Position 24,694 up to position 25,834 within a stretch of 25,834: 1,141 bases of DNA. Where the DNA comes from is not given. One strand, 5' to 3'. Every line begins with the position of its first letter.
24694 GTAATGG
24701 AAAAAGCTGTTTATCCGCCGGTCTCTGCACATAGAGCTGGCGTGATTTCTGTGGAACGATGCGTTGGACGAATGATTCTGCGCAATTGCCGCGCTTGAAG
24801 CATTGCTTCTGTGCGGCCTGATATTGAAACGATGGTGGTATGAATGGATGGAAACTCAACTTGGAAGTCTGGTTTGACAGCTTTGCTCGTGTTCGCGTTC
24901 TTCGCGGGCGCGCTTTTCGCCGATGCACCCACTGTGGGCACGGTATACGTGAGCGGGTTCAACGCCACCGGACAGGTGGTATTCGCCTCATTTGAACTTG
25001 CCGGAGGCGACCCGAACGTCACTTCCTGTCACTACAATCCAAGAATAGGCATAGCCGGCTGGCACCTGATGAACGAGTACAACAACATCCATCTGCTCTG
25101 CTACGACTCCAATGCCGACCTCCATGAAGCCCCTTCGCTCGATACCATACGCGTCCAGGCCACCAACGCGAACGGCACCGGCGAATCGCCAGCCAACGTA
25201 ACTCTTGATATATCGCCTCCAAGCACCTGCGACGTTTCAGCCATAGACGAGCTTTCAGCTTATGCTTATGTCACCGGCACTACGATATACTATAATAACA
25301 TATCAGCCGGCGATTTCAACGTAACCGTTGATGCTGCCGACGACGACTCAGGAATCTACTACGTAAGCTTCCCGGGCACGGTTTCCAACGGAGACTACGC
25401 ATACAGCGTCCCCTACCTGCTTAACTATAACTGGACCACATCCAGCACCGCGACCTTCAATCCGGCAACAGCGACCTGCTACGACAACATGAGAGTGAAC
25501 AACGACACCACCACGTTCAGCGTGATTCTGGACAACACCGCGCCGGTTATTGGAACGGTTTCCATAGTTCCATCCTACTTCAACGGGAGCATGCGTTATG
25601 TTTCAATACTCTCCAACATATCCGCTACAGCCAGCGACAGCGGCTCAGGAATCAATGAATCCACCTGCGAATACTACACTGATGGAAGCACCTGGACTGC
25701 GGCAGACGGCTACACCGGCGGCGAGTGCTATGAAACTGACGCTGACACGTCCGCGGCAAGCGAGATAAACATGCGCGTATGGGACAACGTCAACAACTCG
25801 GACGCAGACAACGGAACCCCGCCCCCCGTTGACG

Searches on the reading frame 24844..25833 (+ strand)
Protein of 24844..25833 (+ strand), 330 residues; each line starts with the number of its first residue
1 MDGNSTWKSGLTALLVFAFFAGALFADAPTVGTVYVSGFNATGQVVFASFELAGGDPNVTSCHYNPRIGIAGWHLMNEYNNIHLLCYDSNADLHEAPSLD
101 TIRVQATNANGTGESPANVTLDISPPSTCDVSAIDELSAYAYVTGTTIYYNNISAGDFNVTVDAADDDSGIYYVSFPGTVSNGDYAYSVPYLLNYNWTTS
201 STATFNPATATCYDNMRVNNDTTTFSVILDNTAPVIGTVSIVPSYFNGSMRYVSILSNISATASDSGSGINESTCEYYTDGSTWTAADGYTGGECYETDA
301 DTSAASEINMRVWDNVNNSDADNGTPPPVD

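Call 22: search_protein_families(library=pfam, proteins=[window:24844-25833:+], max_evalue=0.001)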
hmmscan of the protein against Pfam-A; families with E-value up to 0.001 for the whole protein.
window:24844-25833:+ (330 aa): 1 family
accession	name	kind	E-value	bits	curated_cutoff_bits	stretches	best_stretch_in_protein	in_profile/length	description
PF24893.1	DUF7743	-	0.00061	19.9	27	0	148-179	12-43/120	Domain of unknown function (DUF7743)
